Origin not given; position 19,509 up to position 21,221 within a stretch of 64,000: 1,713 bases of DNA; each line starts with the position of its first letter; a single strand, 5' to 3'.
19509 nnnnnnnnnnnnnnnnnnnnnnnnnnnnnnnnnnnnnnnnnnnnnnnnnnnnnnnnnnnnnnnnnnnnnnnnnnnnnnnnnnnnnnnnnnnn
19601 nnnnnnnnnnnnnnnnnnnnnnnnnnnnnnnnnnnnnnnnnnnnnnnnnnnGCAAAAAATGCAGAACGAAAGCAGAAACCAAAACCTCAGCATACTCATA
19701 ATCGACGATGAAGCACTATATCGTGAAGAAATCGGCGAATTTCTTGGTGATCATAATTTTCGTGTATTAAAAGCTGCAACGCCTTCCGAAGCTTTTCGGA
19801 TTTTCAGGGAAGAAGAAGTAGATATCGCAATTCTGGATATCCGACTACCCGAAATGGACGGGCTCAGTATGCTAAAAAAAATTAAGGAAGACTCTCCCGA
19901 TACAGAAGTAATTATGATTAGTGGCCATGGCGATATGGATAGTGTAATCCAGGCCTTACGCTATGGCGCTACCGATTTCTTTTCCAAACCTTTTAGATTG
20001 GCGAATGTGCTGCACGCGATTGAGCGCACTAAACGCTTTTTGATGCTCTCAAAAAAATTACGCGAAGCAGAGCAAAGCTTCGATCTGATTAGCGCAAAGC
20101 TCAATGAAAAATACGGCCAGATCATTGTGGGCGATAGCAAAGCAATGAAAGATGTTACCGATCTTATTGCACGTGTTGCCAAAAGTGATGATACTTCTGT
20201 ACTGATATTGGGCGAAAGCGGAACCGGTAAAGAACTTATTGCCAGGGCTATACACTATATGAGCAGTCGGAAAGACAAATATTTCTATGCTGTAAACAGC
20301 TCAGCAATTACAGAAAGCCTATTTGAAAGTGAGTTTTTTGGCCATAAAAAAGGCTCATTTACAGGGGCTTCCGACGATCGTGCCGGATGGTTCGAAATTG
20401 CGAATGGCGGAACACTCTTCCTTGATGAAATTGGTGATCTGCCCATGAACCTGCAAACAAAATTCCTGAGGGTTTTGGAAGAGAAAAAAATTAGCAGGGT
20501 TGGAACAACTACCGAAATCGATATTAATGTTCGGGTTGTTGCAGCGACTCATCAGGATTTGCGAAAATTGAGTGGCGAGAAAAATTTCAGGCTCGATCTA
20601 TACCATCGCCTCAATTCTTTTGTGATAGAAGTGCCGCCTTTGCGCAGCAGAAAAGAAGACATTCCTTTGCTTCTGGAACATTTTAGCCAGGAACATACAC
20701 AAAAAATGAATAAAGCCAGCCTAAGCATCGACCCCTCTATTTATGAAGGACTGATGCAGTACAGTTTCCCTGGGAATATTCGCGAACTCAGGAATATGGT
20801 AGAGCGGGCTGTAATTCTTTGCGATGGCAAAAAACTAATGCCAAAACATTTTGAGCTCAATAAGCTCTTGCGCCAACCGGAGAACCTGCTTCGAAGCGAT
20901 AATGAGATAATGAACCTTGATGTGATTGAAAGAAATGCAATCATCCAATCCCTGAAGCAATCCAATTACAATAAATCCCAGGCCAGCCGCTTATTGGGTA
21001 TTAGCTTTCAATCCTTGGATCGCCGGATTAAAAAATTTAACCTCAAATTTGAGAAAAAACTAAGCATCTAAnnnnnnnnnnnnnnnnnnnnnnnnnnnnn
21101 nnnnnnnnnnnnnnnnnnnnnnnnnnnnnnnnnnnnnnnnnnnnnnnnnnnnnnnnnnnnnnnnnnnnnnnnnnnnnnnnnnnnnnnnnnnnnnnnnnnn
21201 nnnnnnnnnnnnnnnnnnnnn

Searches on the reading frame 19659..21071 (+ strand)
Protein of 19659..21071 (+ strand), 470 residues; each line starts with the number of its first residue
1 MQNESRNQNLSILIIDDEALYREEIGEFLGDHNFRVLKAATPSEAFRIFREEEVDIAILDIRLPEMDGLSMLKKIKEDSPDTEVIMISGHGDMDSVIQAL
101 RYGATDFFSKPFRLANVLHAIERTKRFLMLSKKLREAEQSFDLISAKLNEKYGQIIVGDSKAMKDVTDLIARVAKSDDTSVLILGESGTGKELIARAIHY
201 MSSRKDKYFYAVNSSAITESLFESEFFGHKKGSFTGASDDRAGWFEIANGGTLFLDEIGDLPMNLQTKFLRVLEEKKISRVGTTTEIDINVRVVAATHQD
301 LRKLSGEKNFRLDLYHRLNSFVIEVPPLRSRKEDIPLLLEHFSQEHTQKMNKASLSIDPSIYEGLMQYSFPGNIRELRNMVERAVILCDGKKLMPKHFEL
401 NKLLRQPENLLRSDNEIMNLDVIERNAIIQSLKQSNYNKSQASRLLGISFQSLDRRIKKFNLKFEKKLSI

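Call 9: search_protein_families(library=pfam, proteins=[window:19659-21071:+])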
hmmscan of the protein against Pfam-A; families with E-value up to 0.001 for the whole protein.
window:19659-21071:+ (470 aa): 9 families
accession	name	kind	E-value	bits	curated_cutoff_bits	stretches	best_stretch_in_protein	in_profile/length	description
PF00158.32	Sigma54_activat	-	4.5e-66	222.1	20.2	1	156-323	1-167/168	Sigma-54 interaction domain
PF00072.30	Response_reg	-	7.6e-30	103.8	30.2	1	12-121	1-110/111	Response regulator receiver domain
PF25601.1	AAA_lid_14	-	7.5e-23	80.6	27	1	329-401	1-73/87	AAA+ ATPase lid domain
PF14532.12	Sigma54_activ_2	-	2.6e-19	70.3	25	1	157-328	1-138/138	Sigma-54 interaction domain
PF02954.25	HTH_8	-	1.9e-11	43.9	22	1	421-460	3-42/42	Bacterial regulatory protein, Fis family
PF07728.20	AAA_5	-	8.3e-09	36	22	1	181-301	2-125/139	AAA domain (dynein-related subfamily)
PF01078.27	Mg_chelatase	-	3.4e-05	23.8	20.3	1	171-297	15-156/207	Magnesium chelatase, subunit ChlI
PF07724.20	AAA_2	-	0.00024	21.6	27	1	179-288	4-113/166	AAA domain (Cdc48 subfamily)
PF00004.35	AAA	-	0.00037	21.4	21.2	0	181-302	1-112/131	ATPase family associated with various cellular activities (AAA)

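Call 11: find_related_loci(query=window:19659-21071:+, collection=genome_contigs, flank=6000)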
Query window:19659-21071:+ (470 aa) in genome_contigs; peptide patterns used: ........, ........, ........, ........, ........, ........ (x = any residue, [..] = any of these).
600 stretches matched a pattern (row limit reached: there are more); 457 encode a relative of the query (tblastn E <= 1e-3); the best 80 are kept; 80 distinct loci.
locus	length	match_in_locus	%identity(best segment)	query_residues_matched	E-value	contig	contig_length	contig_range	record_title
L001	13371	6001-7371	81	1-457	0e+0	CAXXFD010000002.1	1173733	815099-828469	MAG: Bacteroidales bacterium isolate 4c1f1197-ba28-441f-b5c2-3ffc506e3234 genome assembly, contig: contig_2, whole genom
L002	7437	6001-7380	68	8-469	0e+0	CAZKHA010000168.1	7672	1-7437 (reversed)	MAG TPA_asm: uncultured Bacteroidales bacterium isolate SRP272421_co2_817 genome assembly, contig: NODE_37441_length_767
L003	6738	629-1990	59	10-462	0e+0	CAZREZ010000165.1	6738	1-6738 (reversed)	MAG TPA_asm: uncultured Bacteroidales bacterium isolate binchicken_co181_636 genome assembly, contig: NODE_24751_length_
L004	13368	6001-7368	58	8-463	0e+0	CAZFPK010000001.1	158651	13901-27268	MAG TPA_asm: uncultured Candidatus Cloacimonadota bacterium isolate SRP077602_co5_585 genome assembly, contig: NODE_200_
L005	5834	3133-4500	58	8-462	0e+0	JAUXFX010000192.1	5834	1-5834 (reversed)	MAG: Bacteroidota bacterium isolate CSMAG_2914 CSMAG_2914_k117_2074460_length_5834_cov_14.0000, whole genome shotgun seq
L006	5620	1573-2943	57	9-463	6e-180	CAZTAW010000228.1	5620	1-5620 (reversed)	MAG TPA_asm: uncultured Bacteroidales bacterium isolate SRP141376_co2_262 genome assembly, contig: NODE_23855_length_562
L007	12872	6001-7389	58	1-462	0e+0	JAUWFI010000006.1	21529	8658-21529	MAG: Bacteroidota bacterium isolate CSMAG_2212 CSMAG_2212_k141_1386288_length_21529_cov_8.9234, whole genome shotgun seq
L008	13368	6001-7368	57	10-462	2e-173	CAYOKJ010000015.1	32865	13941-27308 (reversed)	MAG TPA_asm: uncultured Bacteroidales bacterium isolate binchicken_co49_109 genome assembly, contig: NODE_411_length_328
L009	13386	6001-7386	55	8-469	2e-172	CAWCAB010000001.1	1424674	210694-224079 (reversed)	MAG: uncultured Bacteroidetes bacterium isolate MFD03804.bin.1.79 genome assembly, contig: contig_23039, whole genome sh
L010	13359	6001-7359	58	8-462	2e-171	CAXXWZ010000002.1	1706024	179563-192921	MAG: Bacteroidales bacterium isolate 556df4bf-b6b3-4683-a460-d9bb7ae4eba6 genome assembly, contig: contig_2, whole genom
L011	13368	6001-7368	57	5-462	8e-171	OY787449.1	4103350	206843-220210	MAG: Bacteroidales bacterium isolate 11808e1f-4753-45d3-854d-c0f0c60c4fd1 genome assembly, chromosome: 1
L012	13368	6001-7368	56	8-462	2e-170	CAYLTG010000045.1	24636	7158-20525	MAG TPA_asm: uncultured Bacteroidales bacterium isolate binchicken_co176_95 genome assembly, contig: NODE_1008_length_24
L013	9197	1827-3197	55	8-462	1e-169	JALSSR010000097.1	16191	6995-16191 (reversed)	MAG: Bacteroidales bacterium isolate 356-308_metabat2_scaf2bin.063 356-308_scaffold_2137_c1, whole genome shotgun sequen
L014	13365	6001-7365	57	8-464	1e-169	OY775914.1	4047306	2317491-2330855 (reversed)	MAG: Bacteroidales bacterium isolate 7de1171c-092d-4693-a70e-3c34f944b135 genome assembly, chromosome: 1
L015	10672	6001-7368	57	10-462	2e-169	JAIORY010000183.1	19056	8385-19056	MAG: Bacteroidales bacterium isolate SMBSF30 20075_Bin_4_contigs_1_c_000000000209, whole genome shotgun sequence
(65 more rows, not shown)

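Call 22: find_encoding_contigs(protein=window:19659-21071:+, flank=4000, max_places=6)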
Protein window:19659-21071:+ (470 aa): 4 contigs read that carry it; 4 places shown.
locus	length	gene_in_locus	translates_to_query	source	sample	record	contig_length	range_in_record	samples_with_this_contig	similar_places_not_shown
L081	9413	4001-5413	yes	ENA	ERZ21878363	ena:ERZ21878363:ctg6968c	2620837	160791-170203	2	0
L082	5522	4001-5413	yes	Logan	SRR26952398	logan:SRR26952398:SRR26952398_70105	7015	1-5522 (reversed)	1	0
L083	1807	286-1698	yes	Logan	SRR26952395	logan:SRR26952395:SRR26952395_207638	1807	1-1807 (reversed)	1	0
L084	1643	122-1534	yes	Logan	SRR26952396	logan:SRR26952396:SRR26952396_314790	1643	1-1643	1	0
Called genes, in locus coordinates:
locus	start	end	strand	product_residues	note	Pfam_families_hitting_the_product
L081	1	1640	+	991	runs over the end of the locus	PF00072:Response_reg, PF00989:PAS (weak), PF13188:PAS_8 (weak), PF13426:PAS_9, PF00989:PAS, PF08448:PAS_4, PF00512:HisKA, PF02518:HATPase_c, +1 more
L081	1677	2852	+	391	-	PF00072:Response_reg, PF00512:HisKA (weak), PF02518:HATPase_c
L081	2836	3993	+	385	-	PF00072:Response_reg, PF00512:HisKA, PF02518:HATPase_c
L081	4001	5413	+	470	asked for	PF00072:Response_reg, PF00158:Sigma54_activat, PF14532:Sigma54_activ_2, PF07728:AAA_5, PF25601:AAA_lid_14, PF02954:HTH_8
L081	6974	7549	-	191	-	PF00117:GATase, PF07722:Peptidase_C26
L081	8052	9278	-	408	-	-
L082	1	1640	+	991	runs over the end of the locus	PF00072:Response_reg, PF00989:PAS (weak), PF13188:PAS_8 (weak), PF13426:PAS_9, PF00989:PAS, PF08448:PAS_4, PF00512:HisKA, PF02518:HATPase_c, +1 more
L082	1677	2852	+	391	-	PF00072:Response_reg, PF00512:HisKA (weak), PF02518:HATPase_c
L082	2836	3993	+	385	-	PF00072:Response_reg, PF00512:HisKA, PF02518:HATPase_c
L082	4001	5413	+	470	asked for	PF00072:Response_reg, PF00158:Sigma54_activat, PF14532:Sigma54_activ_2, PF07728:AAA_5, PF25601:AAA_lid_14, PF02954:HTH_8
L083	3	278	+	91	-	?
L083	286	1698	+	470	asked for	PF00072:Response_reg, PF00158:Sigma54_activat, PF14532:Sigma54_activ_2, PF07728:AAA_5, PF25601:AAA_lid_14, PF02954:HTH_8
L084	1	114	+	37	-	?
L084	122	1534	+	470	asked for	PF00072:Response_reg, PF00158:Sigma54_activat, PF14532:Sigma54_activ_2, PF07728:AAA_5, PF25601:AAA_lid_14, PF02954:HTH_8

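Call 23: find_homologous_proteins(query=window:19659-21071:+, max_evalue=1e-100)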
Query window:19659-21071:+ (470 aa): 1672 proteins with E <= 1e-100 among 8000 candidates; the best 120 are listed.
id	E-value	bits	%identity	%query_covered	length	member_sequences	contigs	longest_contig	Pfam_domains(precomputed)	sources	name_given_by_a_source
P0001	0.0e+0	1016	100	100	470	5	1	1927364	PF00158.33,PF25601.2,PF02954.26,PF14532.13,PF07728.21,PF00072.31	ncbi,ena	-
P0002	2.5e-249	846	81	100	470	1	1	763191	PF00158.33,PF25601.2,PF02954.26,PF14532.13,PF07728.21,PF00072.31,PF01078.28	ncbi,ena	-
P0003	1.5e-248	843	81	97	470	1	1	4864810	PF00158.33,PF25601.2,PF02954.26,PF14532.13,PF07728.21,PF00072.31,PF01078.28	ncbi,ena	-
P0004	1.8e-248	843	81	97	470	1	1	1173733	PF00158.33,PF25601.2,PF02954.26,PF14532.13,PF07728.21,PF00072.31,PF01078.28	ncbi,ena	-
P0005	2.8e-247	839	80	100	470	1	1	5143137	PF00158.33,PF25601.2,PF02954.26,PF14532.13,PF07728.21,PF00072.31,PF01078.28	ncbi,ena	-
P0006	2.7e-206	704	69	98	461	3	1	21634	PF00158.33,PF25601.2,PF02954.26,PF14532.13,PF07728.21,PF00072.31,PF01078.28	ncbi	-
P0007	6.6e-206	703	69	98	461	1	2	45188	PF00158.33,PF25601.2,PF02954.26,PF14532.13,PF07728.21,PF00072.31,PF01078.28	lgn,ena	-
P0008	7.0e-206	703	69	98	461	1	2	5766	PF00158.33,PF25601.2,PF02954.26,PF14532.13,PF07728.21,PF00072.31,PF01078.28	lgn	-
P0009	1.1e-205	702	68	98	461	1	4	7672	PF00158.33,PF25601.2,PF02954.26,PF14532.13,PF07728.21,PF00072.31,PF01078.28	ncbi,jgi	jgi:DNA-binding NtrC family response regulator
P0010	2.2e-205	701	68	98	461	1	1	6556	PF00158.33,PF25601.2,PF02954.26,PF14532.13,PF07728.21,PF00072.31,PF01078.28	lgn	-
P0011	1.8e-188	645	63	98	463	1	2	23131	PF00158.33,PF07724.21,PF25601.2,PF02954.26,PF00004.36,PF14532.13,PF07728.21,PF00072.31,PF01078.28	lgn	-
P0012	6.3e-188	643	63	98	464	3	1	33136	PF00158.33,PF25601.2,PF02954.26,PF14532.13,PF07728.21,PF00072.31,PF01078.28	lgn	-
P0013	4.0e-187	641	63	98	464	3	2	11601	PF00158.33,PF25601.2,PF02954.26,PF14532.13,PF07728.21,PF00072.31,PF01078.28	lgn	-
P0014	4.6e-187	641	62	98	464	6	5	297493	PF00158.33,PF25601.2,PF02954.26,PF14532.13,PF07728.21,PF00072.31,PF01078.28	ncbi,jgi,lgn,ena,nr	ncbi:MAG: hypothetical protein A2X11_02410 [Bacteroidetes bacterium GWE2_42_24]|nr:MAG: hypothetical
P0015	1.3e-185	636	63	98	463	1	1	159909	PF00158.33,PF07724.21,PF25601.2,PF02954.26,PF00004.36,PF14532.13,PF07728.21,PF00072.31,PF01078.28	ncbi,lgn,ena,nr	ncbi:MAG: sigma-54 dependent transcriptional regulator [Bacteroidales bacterium]|nr:sigma-54 depende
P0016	8.2e-183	627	62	98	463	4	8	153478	PF00158.33,PF25601.2,PF02954.26,PF14532.13,PF07728.21,PF00072.31,PF01078.28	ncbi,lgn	-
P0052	2.6e-167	576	58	97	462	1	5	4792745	PF00158.33,PF07724.21,PF25601.2,PF02954.26,PF14532.13,PF07728.21,PF00072.31,PF01078.28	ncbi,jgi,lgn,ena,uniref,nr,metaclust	ncbi:sigma-54 dependent transcriptional regulator [Marinifilum fragile]|jgi:Response regulator conta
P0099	6.5e-164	564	57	97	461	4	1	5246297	PF00158.33,PF25601.2,PF02954.26,PF14532.13,PF07728.21,PF00072.31,PF01078.28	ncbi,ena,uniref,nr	ncbi:sigma-54 dependent transcriptional regulator [Labilibaculum manganireducens]|uniref:sigma-54-de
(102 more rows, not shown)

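Call 24: find_encoding_contigs(protein=P0002, flank=5000, max_places=2)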
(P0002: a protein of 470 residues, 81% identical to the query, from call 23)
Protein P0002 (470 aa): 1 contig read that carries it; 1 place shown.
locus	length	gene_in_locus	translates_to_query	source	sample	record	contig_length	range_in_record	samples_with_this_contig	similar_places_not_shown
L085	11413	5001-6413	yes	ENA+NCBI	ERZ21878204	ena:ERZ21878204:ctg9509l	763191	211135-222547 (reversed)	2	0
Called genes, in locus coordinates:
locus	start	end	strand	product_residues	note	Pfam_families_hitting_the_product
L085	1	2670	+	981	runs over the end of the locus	PF00072:Response_reg, PF00989:PAS, PF13426:PAS_9, PF00989:PAS, PF08448:PAS_4, PF13426:PAS_9, PF00512:HisKA, PF02518:HATPase_c, +2 more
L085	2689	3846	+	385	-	PF00072:Response_reg, PF00512:HisKA, PF02518:HATPase_c, PF13589:HATPase_c_3 (faint)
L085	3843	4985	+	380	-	PF00072:Response_reg, PF00512:HisKA, PF02518:HATPase_c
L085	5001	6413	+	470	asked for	PF00072:Response_reg, PF00158:Sigma54_activat, PF01078:Mg_chelatase (faint), PF14532:Sigma54_activ_2, PF07728:AAA_5, PF25601:AAA_lid_14, PF02954:HTH_8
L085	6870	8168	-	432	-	PF13173:AAA_14, PF13635:DUF4143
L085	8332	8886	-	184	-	PF00117:GATase, PF07722:Peptidase_C26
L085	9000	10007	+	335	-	PF00425:Chorismate_bind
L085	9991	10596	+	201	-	PF01063:Aminotran_4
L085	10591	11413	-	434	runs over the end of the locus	PF08245:Mur_ligase_M, PF02875:Mur_ligase_C, PF27239:FOL3_C (faint)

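Call 25: find_encoding_contigs(protein=P0005, flank=5000, max_places=2)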
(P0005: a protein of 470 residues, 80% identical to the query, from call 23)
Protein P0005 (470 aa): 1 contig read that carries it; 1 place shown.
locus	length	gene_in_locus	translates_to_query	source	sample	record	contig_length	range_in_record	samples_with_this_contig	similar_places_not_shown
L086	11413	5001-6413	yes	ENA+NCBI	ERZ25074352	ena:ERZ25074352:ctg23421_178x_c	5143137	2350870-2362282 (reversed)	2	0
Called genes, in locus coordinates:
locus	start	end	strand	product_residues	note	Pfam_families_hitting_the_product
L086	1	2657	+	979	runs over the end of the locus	PF00072:Response_reg, PF00989:PAS, PF13188:PAS_8, PF13426:PAS_9, PF00989:PAS, PF08448:PAS_4, PF13426:PAS_9, PF00512:HisKA, +2 more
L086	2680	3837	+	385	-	PF00072:Response_reg, PF00512:HisKA, PF02518:HATPase_c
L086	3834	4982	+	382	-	PF00072:Response_reg, PF00512:HisKA, PF02518:HATPase_c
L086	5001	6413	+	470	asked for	PF00072:Response_reg, PF00158:Sigma54_activat, PF01078:Mg_chelatase (faint), PF14532:Sigma54_activ_2, PF07728:AAA_5, PF25601:AAA_lid_14, PF02954:HTH_8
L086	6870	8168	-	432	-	PF13173:AAA_14, PF13635:DUF4143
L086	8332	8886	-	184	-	PF00117:GATase, PF07722:Peptidase_C26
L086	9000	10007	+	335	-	PF00425:Chorismate_bind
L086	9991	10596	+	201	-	PF01063:Aminotran_4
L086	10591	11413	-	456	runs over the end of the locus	PF08245:Mur_ligase_M, PF02875:Mur_ligase_C, PF27239:FOL3_C (faint)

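Call 26: find_encoding_contigs(protein=P0006, flank=5000, max_places=2)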
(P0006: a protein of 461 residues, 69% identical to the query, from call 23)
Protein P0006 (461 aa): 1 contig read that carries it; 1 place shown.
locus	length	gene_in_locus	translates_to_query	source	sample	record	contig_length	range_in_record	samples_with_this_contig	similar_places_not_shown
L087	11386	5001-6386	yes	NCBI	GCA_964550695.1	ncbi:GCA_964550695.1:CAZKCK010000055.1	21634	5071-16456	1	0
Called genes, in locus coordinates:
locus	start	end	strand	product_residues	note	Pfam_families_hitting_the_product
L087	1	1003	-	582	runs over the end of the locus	PF04389:Peptidase_M28, PF01546:Peptidase_M20 (weak)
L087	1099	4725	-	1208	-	PF13088:BNR_2, PF18962:Por_Secre_tail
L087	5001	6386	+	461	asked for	PF00072:Response_reg, PF00158:Sigma54_activat, PF01078:Mg_chelatase (faint), PF14532:Sigma54_activ_2, PF07728:AAA_5 (weak), PF25601:AAA_lid_14, PF02954:HTH_8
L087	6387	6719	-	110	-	PF00037:Fer4 (weak), PF12797:Fer4_2 (weak), PF12837:Fer4_6 (weak), PF13237:Fer4_10, PF14697:Fer4_21, PF12838:Fer4_7, PF13187:Fer4_9 (weak), PF12837:Fer4_6 (weak)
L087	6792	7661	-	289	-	-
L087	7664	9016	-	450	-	PF00206:Lyase_1, PF08328:ASL_C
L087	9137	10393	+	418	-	PF01979:Amidohydro_1, PF07969:Amidohydro_3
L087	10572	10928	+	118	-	PF03551:PadR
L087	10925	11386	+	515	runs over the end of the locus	PF04024:PspC, PF22744:Toast-rack_PspC-Cterm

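Call 27: find_encoding_contigs(protein=P0007, flank=5000, max_places=2)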
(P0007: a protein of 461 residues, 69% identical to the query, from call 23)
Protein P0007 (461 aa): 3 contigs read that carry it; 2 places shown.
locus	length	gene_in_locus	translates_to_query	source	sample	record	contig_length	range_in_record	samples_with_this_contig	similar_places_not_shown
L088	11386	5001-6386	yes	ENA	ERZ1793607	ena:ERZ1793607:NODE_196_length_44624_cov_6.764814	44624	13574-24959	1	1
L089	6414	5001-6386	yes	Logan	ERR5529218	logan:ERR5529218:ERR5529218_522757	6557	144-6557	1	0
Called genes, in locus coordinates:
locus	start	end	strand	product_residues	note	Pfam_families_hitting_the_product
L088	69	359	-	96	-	-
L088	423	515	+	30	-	-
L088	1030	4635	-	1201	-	PF13088:BNR_2 (weak), PF18962:Por_Secre_tail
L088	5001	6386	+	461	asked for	PF00072:Response_reg, PF00158:Sigma54_activat, PF01078:Mg_chelatase (weak), PF14532:Sigma54_activ_2, PF07728:AAA_5 (weak), PF25601:AAA_lid_14, PF02954:HTH_8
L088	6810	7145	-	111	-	PF12797:Fer4_2 (faint), PF12838:Fer4_7 (faint), PF13187:Fer4_9 (faint), PF00037:Fer4 (faint), PF13237:Fer4_10 (weak), PF12837:Fer4_6 (weak)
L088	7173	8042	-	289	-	-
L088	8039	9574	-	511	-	PF00206:Lyase_1, PF08328:ASL_C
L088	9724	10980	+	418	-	PF01979:Amidohydro_1, PF07969:Amidohydro_3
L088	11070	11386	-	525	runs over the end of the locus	-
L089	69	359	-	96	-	-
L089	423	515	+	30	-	-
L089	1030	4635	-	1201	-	PF13088:BNR_2 (weak), PF18962:Por_Secre_tail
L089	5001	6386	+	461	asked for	PF00072:Response_reg, PF00158:Sigma54_activat, PF01078:Mg_chelatase (weak), PF14532:Sigma54_activ_2, PF07728:AAA_5 (weak), PF25601:AAA_lid_14, PF02954:HTH_8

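Call 34: find_encoding_contigs(protein=P0003, flank=5000, max_places=2)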
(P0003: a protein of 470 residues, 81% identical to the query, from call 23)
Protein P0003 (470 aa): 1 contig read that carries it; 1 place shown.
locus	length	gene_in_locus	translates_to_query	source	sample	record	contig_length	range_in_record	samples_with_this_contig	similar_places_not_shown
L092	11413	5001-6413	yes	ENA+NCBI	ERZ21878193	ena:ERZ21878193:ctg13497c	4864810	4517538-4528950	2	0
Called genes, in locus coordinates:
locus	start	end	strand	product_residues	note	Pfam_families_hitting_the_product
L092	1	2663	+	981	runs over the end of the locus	PF00072:Response_reg, PF00989:PAS, PF13188:PAS_8, PF13426:PAS_9, PF00989:PAS, PF08448:PAS_4, PF13426:PAS_9, PF00512:HisKA, +2 more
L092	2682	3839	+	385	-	PF00072:Response_reg, PF00512:HisKA, PF02518:HATPase_c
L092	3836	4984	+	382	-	PF00072:Response_reg, PF00512:HisKA, PF02518:HATPase_c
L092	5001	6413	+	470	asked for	PF00072:Response_reg, PF00158:Sigma54_activat, PF01078:Mg_chelatase (faint), PF14532:Sigma54_activ_2, PF07728:AAA_5, PF25601:AAA_lid_14, PF02954:HTH_8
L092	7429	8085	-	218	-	PF00117:GATase, PF07722:Peptidase_C26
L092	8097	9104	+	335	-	PF00425:Chorismate_bind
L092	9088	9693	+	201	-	PF01063:Aminotran_4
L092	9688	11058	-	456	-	PF08245:Mur_ligase_M, PF02875:Mur_ligase_C, PF27239:FOL3_C (faint)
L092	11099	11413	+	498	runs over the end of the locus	-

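Call 89: find_encoding_contigs(protein=P0014, flank=4000, max_places=1)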
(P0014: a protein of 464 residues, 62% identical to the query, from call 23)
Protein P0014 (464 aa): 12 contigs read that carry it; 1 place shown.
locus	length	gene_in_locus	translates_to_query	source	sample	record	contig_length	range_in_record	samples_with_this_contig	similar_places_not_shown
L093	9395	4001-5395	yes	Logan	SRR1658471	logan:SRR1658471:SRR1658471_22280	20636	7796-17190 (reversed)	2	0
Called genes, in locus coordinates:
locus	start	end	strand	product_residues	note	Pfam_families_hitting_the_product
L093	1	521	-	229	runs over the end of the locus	PF01746:tRNA_m1G_MT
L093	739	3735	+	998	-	PF00072:Response_reg, PF00989:PAS (weak), PF13188:PAS_8 (weak), PF08447:PAS_3 (weak), PF13426:PAS_9, PF00989:PAS, PF00512:HisKA, PF02518:HATPase_c, +4 more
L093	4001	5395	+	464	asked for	PF00072:Response_reg, PF00158:Sigma54_activat, PF01078:Mg_chelatase (faint), PF14532:Sigma54_activ_2, PF07728:AAA_5 (weak), PF25601:AAA_lid_14, PF02954:HTH_8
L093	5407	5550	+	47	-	-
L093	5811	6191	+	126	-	PF00072:Response_reg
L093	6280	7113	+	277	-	PF13353:Fer4_12 (faint), PF04055:Radical_SAM (weak)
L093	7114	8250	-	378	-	-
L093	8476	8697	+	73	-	-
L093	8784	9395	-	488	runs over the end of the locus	PF00266:Aminotran_5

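Call 90: find_encoding_contigs(protein=P0016, flank=4000, max_places=1)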
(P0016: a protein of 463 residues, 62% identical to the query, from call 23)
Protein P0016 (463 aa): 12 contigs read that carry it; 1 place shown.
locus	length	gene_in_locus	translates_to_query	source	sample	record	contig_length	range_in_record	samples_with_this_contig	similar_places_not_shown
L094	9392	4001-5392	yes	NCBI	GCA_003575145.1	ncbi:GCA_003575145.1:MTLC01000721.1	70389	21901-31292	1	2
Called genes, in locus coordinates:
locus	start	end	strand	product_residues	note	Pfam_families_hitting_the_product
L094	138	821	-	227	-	PF01746:tRNA_m1G_MT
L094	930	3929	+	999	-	PF00072:Response_reg, PF00989:PAS, PF13188:PAS_8, PF13426:PAS_9, PF00989:PAS, PF08448:PAS_4, PF00989:PAS, PF08448:PAS_4, +6 more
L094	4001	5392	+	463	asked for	PF00072:Response_reg, PF00158:Sigma54_activat, PF01078:Mg_chelatase (faint), PF14532:Sigma54_activ_2, PF07728:AAA_5, PF25601:AAA_lid_14, PF02954:HTH_8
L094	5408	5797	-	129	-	PF00037:Fer4 (faint), PF12837:Fer4_6 (faint), PF13484:Fer4_16 (faint), PF13237:Fer4_10 (weak), PF14697:Fer4_21, PF12838:Fer4_7, PF13187:Fer4_9 (weak)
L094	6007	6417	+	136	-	PF00072:Response_reg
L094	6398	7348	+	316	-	PF04055:Radical_SAM (weak)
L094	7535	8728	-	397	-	-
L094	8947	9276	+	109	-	-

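Call 91: find_encoding_contigs(protein=P0052, flank=4000, max_places=1)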
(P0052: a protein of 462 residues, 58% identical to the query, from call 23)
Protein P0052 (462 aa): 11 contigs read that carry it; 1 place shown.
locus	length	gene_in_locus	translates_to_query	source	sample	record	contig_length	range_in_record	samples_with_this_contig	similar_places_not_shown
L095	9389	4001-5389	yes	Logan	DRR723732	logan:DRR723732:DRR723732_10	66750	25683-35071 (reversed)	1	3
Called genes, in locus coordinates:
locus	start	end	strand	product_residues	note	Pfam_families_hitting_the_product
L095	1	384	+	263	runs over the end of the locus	PF19293:CdaA_N, PF02457:DAC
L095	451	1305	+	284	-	PF01370:Epimerase, PF08338:DUF1731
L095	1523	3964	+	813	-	PF00072:Response_reg, PF00989:PAS (faint), PF13188:PAS_8 (faint), PF08447:PAS_3 (weak), PF02518:HATPase_c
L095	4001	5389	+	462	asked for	PF00072:Response_reg, PF00158:Sigma54_activat, PF01078:Mg_chelatase (weak), PF14532:Sigma54_activ_2, PF07724:AAA_2 (weak), PF07728:AAA_5 (weak), PF25601:AAA_lid_14, PF02954:HTH_8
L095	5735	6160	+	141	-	-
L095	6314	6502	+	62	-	PF01381:HTH_3 (weak)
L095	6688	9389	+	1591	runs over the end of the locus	PF19081:Ig_7 (faint), PF26689:FIDD (faint), PF00801:PKD, PF18911:PKD_4, PF13585:CHU_C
